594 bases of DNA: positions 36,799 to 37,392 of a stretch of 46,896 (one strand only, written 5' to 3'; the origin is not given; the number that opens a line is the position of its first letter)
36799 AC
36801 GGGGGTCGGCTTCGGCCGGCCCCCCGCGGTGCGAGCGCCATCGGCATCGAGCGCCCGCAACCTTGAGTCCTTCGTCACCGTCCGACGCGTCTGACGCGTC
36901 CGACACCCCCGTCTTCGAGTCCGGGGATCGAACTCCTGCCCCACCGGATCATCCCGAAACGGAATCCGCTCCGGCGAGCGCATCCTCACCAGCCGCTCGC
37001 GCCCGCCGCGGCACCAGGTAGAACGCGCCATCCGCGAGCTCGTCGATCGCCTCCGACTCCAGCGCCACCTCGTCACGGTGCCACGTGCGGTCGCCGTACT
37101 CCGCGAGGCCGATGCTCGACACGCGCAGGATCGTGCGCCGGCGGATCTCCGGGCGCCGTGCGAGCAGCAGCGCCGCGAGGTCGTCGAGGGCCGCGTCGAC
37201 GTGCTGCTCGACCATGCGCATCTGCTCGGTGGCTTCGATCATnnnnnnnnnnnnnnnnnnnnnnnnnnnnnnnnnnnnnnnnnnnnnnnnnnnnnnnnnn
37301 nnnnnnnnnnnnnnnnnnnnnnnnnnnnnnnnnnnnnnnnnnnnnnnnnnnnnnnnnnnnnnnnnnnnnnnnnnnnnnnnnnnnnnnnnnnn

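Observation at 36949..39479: Coupled 4-gene operon (4-TM protein, TM/coiled-coil protein, HTH-metallophosphoesterase, small acidic protein) between tail and lysis genes: candidate uncharacterised prophage defence or exclusion module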

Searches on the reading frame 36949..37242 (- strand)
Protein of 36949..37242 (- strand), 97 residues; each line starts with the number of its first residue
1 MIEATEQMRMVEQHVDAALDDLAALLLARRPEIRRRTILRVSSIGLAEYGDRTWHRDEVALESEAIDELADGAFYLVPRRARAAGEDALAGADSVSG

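Call 3: search_protein_families(library=pfam, proteins=[window:36949-37242:-], max_evalue=1)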
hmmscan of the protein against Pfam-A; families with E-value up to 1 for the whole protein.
window:36949-37242:- (97 aa): 0 families

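Call 4: search_protein_families(library=phrogs, proteins=[window:36949-37242:-], max_evalue=0.1)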
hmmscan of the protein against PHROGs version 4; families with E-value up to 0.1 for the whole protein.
window:36949-37242:- (97 aa): 1 family
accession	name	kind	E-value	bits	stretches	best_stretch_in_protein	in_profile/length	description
phrog_11184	-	unknown function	0.049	14.6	1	32-77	40-87/104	-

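Call 5: search_protein_families(library=padloc, proteins=[window:36949-37242:-], max_evalue=1)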
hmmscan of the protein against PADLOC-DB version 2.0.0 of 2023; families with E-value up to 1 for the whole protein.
window:36949-37242:- (97 aa): 0 families

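Call 31: find_homologous_proteins(query=window:36949-37242:-, max_evalue=0.01)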
Query window:36949-37242:- (97 aa): 8 proteins with E <= 0.01 among 134 candidates.
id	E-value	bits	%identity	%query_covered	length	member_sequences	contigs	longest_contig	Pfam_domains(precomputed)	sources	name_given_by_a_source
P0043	5.7e-53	194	100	100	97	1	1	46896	-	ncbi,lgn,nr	ncbi:MAG: hypothetical protein JWM98_1816 [Thermoleophilia bacterium]|nr:hypothetical protein [Therm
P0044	1.4e-37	145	83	92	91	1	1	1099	-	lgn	-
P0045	5.9e-35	137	78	93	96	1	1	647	-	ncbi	-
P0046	3.2e-33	131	72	98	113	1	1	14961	-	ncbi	-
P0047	1.0e-24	104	64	89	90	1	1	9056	-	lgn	-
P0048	3.8e-22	96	60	88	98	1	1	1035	-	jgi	jgi:hypothetical protein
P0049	6.0e-22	95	61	85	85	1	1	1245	-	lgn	-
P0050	9.1e-22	95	58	100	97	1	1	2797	-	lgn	-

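Call 45: search_protein_representatives(alignment_id=A2)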
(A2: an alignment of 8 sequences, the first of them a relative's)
Query: 8 sequences, 95 profile positions. Proteins with E-value up to 0.001 (for the whole library): 133; up to 1e-10: 16; up to 1e-30: 1. The best 133 are listed.
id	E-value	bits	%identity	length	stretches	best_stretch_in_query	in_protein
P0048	2.7e-39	149.1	-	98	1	1-94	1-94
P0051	2.4e-19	85.2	-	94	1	1-87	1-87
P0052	3.2e-15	71.9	-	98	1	2-87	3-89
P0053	2.3e-14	69.2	-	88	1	1-86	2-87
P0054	7.6e-14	67.5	-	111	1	2-87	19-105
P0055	3.2e-13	65.5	-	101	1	1-84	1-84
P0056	3.4e-13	65.4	-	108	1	1-77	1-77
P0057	6.3e-13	64.6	-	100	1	3-87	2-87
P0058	1.3e-12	63.6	-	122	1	2-87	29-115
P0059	1.5e-12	63.3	-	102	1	2-89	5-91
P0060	1.6e-12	63.3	-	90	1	5-87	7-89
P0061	4.0e-12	62.0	-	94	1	3-75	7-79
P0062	4.3e-12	61.9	-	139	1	3-94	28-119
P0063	4.5e-12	61.9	-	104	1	3-75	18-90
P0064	8.4e-12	61.0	-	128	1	2-87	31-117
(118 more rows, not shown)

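Call 47: search_protein_families(library=pfam, alignment_id=A3, max_evalue=0.1)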
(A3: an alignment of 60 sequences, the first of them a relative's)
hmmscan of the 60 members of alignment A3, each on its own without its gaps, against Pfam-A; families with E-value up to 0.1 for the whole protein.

A. member 1, P0043 (97 aa): 0 families

B. families by the number of members that match (of 60 scanned): 10 families
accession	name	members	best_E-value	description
PF09276.15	Pertus-S5-tox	1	0.011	Pertussis toxin S5 subunit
PF00239.26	Resolvase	1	0.011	Resolvase, N terminal domain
PF22645.1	GKRP_SIS_N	1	0.023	Glucokinase regulatory protein N-terminal SIS domain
PF03847.19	TFIID_20kDa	1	0.035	Transcription initiation factor TFIID subunit A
PF14518.11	Haem_oxygenas_2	1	0.039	Iron-containing redox enzyme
PF19655.4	DUF6158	1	0.046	Family of unknown function (DUF6158)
PF01503.22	PRA-PH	1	0.055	Phosphoribosyl-ATP pyrophosphohydrolase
PF24821.1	DUF7711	1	0.064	Domain of unknown function (DUF7711)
PF07412.17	Geminin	1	0.068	Geminin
PF07324.16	DGCR6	1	0.092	DiGeorge syndrome critical region 6 (DGCR6) protein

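Call 48: search_solved_structures(query=A3, max_evalue=10, show_alignments=3)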
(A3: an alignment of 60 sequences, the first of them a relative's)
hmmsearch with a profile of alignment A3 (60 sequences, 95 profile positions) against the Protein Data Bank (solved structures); distinct sequences matched with E-value up to 10: 1.
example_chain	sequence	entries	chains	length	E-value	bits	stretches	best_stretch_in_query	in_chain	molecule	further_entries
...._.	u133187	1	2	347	1.1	12.4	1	39-76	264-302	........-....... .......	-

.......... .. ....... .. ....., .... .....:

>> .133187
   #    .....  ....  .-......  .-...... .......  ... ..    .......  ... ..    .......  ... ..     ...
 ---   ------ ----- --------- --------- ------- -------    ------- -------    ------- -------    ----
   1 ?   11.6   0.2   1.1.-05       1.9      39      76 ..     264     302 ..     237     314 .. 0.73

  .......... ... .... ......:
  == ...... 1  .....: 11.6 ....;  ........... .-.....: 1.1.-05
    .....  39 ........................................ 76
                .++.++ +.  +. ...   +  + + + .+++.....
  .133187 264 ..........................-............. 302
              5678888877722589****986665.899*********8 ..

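Call 58: predict_structure(alignment_id=A3)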
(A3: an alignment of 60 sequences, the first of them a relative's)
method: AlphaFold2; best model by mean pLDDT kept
length: 97 residues; sequences in the alignment: 60
mean_pLDDT: 93.0   pTM: 0.78
mean pLDDT of the five models: 93.0, 92.2, 92.1, 91.5, 89.5
residues with pLDDT >= 90: 82; 70-90: 6; 50-70: 9; < 50: 0
segments of 3 or more residues with pLDDT < 50: none
pLDDT, mean of each block of 10 residues (from residue 1): 94 98 99 97 91 97 98 98 85 64
secondary structure, 60 per line:
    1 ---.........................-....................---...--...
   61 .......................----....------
elements in order: H4-28 H30-49 H58-83 H88-91

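Call 60: fold_search(model_id=the predicted structure, library=pdb)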
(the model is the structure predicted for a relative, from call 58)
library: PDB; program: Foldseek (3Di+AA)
matches with E <= 10: 3; with E <= 0.001: 0
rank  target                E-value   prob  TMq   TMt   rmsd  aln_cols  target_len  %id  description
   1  3a98_C                4.6e+00  0.07  0.27  0.19  12.8        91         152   12  Crystal structure of the complex of the interacting regions of DOCK2 and ELMO1 (released 2010-10-27)
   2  8szc_C                8.8e+00  0.03  0.24  0.05  22.5        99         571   17  Heterodimeric ABC transporter BmrCD in the inward-facing conformation bound to substrate and ATP: BmrCD_IF-1HT/ATP (released 2023-11-15)
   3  5n7h                  9.4e+00  0.06  0.32  0.30  12.4        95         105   17  Crystal structure of the coiled-coil domain of human tricellulin (released 2017-07-12)

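Call 61: find_encoding_contigs(protein=P0046, flank=10000, max_places=2)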
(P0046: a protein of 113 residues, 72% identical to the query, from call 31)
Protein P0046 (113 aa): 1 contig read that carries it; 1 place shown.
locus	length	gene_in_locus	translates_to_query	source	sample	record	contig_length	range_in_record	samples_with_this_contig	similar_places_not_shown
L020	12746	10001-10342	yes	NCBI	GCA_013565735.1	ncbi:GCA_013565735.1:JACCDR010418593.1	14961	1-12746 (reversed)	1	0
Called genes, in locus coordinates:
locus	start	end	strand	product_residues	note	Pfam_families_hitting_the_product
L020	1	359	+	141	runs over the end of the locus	-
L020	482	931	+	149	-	-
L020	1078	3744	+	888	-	PF20155:TMP_3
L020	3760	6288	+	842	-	-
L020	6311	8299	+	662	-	-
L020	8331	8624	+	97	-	-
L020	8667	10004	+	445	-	-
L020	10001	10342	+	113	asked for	-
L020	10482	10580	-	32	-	-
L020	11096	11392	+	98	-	-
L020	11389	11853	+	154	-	PF02557:VanY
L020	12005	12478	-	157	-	-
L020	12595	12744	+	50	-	?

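Call 62: find_encoding_contigs(protein=P0047, flank=10000, max_places=2)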
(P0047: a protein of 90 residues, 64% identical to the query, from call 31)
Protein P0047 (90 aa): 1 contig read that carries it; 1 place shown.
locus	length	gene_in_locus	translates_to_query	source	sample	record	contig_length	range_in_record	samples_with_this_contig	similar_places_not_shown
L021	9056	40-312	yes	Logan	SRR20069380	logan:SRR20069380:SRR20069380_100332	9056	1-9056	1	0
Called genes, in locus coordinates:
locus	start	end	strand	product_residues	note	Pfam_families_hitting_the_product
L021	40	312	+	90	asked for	-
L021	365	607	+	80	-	-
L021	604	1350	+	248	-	-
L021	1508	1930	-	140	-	-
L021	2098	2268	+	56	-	-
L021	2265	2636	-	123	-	PF13560:HTH_31, PF01381:HTH_3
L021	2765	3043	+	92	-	-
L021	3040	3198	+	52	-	-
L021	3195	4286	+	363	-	PF12705:PDDEXK_1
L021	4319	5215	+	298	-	PF03837:RecT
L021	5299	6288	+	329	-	-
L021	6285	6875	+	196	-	PF01695:IstB_IS21, PF00005:ABC_tran (weak)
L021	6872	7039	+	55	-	-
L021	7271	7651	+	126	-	-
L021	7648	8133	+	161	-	-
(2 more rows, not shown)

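Call 65: search_protein_families(library=phrogs, proteins=[L020:8667-10004:+, L020:8331-8624:+, L020:10001-10342:+], max_evalue=0.01)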
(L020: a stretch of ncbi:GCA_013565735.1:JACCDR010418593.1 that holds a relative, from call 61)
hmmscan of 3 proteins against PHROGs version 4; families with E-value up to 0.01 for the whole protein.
L020:8667-10004:+ (445 aa): 2 families
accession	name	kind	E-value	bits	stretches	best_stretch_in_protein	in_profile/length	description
phrog_221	-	other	3e-23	83.6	1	167-433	107-355/367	metallo-phosphoesterase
phrog_20266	-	other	5e-14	52.9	1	175-409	178-414/450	metallo-phosphoesterase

L020:8331-8624:+ (97 aa): 1 family
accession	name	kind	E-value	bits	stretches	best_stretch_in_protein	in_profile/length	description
phrog_1009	-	unknown function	0.0022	19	0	21-55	63-97/103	-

L020:10001-10342:+ (113 aa): 0 families

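Call 67: search_protein_families(library=pfam, proteins=[L020:8667-10004:+], max_evalue=0.01)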
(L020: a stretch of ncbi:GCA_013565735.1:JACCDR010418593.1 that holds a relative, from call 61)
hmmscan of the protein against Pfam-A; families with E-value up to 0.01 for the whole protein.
L020:8667-10004:+ (445 aa): 1 family
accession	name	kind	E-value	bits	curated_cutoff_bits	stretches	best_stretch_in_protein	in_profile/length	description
PF13518.12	HTH_28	-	0.0038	17.7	25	1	13-54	2-46/52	Helix-turn-helix domain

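Call 83: search_dna_similar(query=L020:9147-10001:+, collection=phages, mode=protein, max_rows=30, rows=spread, max_evalue=0.001)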
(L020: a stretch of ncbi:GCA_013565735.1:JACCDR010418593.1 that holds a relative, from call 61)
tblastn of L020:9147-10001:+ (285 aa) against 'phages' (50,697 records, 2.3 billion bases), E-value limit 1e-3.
Records with a match: 22; places in all: 22; records where one place covers at least 80% of the query: 21.
Best place of each record, by identity: <60% 22.
By first word of the organism name: Mycobacterium 20; Thermobifida 1; Streptomyces 1.
By host as written in the record: Mycobacterium smegmatis mc2 155 14; Mycobacterium smegmatis mc#155 3; Mycobacterum smegmatis mc2 155 2; Mycobacterium smegmatis mc2155 1; Thermobifida fusca NTU22 1; Streptomyces mirabilis NRRL B-2400 1.
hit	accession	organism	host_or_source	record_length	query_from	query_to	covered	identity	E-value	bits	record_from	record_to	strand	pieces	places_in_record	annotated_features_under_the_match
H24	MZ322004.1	Mycobacterium Phage Sunshine924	Mycobacterium smegmatis mc2 155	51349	1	262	92%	28.3%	3e-4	48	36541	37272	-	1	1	53: metallophosphoesterase | 54: hypothetical protein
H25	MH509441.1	Mycobacterium phage Acolyte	Mycobacterium smegmatis mc2155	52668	13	271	91%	28.4%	2e-4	49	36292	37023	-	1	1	51: metallophosphoesterase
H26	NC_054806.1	Mycobacterium phage Benvolio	Mycobacterium smegmatis mc2 155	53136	13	272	91%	27.6%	1e-4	49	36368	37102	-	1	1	53: metallo-phosphoesterase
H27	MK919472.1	Mycobacterium phage Benvolio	Mycobacterium smegmatis mc2 155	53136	13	272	91%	27.6%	1e-4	49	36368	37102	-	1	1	53: metallophosphoesterase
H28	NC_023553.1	Mycobacterium phage Echild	Mycobacterium smegmatis mc2 155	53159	13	272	91%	27.6%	1e-4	49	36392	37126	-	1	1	56: metallo-phosphoesterase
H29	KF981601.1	Mycobacterium phage Echild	Mycobacterium smegmatis mc2 155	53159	13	272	91%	27.6%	1e-4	49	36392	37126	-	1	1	56: phosphoesterase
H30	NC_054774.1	Mycobacterium phage Naca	Mycobacterium smegmatis mc2 155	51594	3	253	88%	27.8%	1e-5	52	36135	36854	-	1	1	49: metallo-phosphoesterase | 50: phosphofructokinase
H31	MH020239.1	Mycobacterium phage Naca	Mycobacterium smegmatis mc2 155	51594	3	253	88%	27.8%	1e-5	52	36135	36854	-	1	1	49: metallophosphoesterase | 50: hypothetical protein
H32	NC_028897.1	Mycobacterium phage Chadwick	Mycobacterium smegmatis mc2 155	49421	3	253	88%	27.8%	1e-5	52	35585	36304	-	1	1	metallophosphoesterase | phosphofructokinase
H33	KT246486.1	Mycobacterium phage Chadwick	Mycobacterium smegmatis mc2 155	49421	3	253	88%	27.8%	1e-5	52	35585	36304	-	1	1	metallophosphoesterase | hypothetical protein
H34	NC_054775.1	Mycobacterium phage Scorpia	Mycobacterium smegmatis mc#155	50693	3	253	88%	27.8%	1e-5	52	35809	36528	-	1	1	53: metallophosphoesterase | 54: phosphofructokinase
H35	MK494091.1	Mycobacterium phage Scorpia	Mycobacterium smegmatis mc#155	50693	3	253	88%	27.8%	1e-5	52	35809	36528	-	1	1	53: metallophosphoesterase | 54: hypothetical protein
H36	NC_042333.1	Mycobacterium phage Cuco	Mycobacterium smegmatis mc2 155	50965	4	253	88%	27.9%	2e-5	52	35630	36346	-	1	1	48: metallo-phosphoesterase | 49: phosphofructokinase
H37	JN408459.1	Mycobacterium phage Cuco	Mycobacterium smegmatis mc2 155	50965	4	253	88%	27.9%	2e-5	52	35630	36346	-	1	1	48: metallophosphoesterase | 49: hypothetical protein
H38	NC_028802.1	Mycobacterium phage UnionJack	Mycobacterum smegmatis mc2 155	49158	4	253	88%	27.9%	2e-5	52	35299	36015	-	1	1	metallo-phosphoesterase | phosphofructokinase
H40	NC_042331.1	Mycobacterium phage Benedict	Mycobacterium smegmatis mc2 155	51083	4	253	88%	27.9%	3e-5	51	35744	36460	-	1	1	52: metallo-phosphoesterase | 53: phosphofructokinase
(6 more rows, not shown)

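Call 84: get_annotated_region(hit=H40, flank=2500)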
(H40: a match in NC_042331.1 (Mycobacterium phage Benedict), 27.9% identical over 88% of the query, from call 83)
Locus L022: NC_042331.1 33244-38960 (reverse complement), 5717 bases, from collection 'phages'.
description: Mycobacterium virus Benedict, complete genome.
organism: Mycobacterium phage Benedict (NCBI taxid 2902890)
taxonomy: Viruses; Duplodnaviria; Heunggongvirae; Uroviricota; Caudoviricetes; Benedictvirus; Benedictvirus benedict
host: Mycobacterium smegmatis mc2 155; source: soil; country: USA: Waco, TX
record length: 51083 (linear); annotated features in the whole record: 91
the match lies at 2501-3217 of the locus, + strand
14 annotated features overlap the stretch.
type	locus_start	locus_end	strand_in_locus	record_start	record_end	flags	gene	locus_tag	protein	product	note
CDS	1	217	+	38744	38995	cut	59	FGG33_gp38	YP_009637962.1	hypothetical protein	gp59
CDS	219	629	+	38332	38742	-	58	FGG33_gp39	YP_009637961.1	DNA primase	gp58; DNA primase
CDS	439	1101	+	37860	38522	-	57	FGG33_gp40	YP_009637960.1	DNA primase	gp57; DNA primase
CDS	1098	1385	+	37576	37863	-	56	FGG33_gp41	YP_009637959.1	hypothetical protein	gp56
CDS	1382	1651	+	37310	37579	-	55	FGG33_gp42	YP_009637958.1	hypothetical protein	gp55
CDS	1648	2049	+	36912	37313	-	54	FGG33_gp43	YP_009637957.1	hypothetical protein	gp54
CDS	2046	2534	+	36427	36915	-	53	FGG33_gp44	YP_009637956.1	phosphofructokinase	gp53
CDS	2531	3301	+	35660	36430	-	52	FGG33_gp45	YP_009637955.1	metallo-phosphoesterase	gp52; metallo-phosphoesterase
CDS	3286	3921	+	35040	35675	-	51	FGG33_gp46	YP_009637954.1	sigma-K factor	gp51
CDS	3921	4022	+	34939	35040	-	50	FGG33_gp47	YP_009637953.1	hypothetical protein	gp50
CDS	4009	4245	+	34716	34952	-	49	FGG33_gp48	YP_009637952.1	hypothetical protein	gp49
CDS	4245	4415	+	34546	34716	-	48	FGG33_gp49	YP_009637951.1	hypothetical protein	gp48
CDS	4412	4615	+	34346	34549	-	47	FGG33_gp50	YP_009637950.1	hypothetical protein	gp47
CDS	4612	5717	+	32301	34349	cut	46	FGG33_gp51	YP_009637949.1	ribonucleotide reductase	gp46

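Call 85: search_protein_families(library=phrogs, proteins=[L022:2531-3301:+], max_evalue=0.001)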
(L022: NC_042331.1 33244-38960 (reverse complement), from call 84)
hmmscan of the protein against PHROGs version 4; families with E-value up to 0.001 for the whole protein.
L022:2531-3301:+ (256 aa): 2 families
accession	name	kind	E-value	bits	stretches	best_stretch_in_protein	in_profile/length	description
phrog_221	-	other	1.5e-114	384.1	1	1-256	110-364/367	metallo-phosphoesterase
phrog_20266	-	other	4.2e-12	46.6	1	7-250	179-441/450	metallo-phosphoesterase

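Call 91: find_encoding_contigs(protein=P0052, flank=6000, max_places=2)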
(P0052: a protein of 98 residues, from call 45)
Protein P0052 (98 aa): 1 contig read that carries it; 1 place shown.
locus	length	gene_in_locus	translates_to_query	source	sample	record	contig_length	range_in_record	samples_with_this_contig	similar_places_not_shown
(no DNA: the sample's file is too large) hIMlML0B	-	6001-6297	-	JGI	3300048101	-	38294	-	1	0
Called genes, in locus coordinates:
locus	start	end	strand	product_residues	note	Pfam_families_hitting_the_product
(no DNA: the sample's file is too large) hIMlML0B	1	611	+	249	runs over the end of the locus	-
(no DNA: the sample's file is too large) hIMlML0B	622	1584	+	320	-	PF02628:COX15-CtaA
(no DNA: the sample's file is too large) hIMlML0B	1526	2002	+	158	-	PF00578:AhpC-TSA, PF08534:Redoxin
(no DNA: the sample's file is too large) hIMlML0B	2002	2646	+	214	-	PF01209:Ubie_methyltran (weak), PF13489:Methyltransf_23 (weak), PF13847:Methyltransf_31, PF08241:Methyltransf_11, PF08242:Methyltransf_12, PF13649:Methyltransf_25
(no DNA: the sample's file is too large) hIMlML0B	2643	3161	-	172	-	PF06983:3-dmu-9_3-mt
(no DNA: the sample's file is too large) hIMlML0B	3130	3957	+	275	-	PF04389:Peptidase_M28, PF16254:DUF4910 (weak)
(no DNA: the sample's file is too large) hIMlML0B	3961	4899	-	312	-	PF01863:YgjP-like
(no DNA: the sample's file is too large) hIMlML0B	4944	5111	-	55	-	PF13376:OmdA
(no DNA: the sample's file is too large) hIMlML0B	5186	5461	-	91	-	-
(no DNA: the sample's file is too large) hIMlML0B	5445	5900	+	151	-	-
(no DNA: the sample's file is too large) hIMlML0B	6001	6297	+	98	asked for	-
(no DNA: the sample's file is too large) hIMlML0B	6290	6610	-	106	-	-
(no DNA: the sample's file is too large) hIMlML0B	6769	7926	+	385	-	PF00478:IMPDH, PF03060:NMO (faint), PF01070:FMN_dh, PF05690:ThiG (faint), PF01645:Glu_synthase (weak)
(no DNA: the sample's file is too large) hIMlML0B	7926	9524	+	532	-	PF00117:GATase, PF07722:Peptidase_C26, PF00958:GMP_synt_C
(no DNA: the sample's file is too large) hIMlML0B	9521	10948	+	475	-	PF03738:GSP_synth (weak), PF04174:CP_ATPgrasp_1 (faint), PF14403:CP_ATPgrasp_2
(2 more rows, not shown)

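Call 92: find_encoding_contigs(protein=P0051, flank=6000, max_places=3)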
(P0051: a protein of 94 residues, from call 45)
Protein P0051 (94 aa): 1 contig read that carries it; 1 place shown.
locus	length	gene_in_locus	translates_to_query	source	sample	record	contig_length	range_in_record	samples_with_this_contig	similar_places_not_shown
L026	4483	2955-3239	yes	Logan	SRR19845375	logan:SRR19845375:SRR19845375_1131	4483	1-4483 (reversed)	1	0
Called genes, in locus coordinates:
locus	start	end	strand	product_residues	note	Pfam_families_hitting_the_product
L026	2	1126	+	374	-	?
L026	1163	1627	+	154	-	-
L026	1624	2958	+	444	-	-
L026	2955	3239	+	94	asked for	-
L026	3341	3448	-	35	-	-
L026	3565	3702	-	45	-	-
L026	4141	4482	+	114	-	?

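Call 93: find_encoding_contigs(protein=P0057, flank=6000, max_places=3)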
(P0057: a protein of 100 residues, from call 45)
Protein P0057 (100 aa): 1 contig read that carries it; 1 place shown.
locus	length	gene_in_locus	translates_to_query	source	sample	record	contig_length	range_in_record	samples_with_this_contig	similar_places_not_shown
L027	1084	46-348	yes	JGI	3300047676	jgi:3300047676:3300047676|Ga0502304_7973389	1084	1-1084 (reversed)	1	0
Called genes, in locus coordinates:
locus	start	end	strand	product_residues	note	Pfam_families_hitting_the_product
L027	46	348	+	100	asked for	-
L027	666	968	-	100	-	-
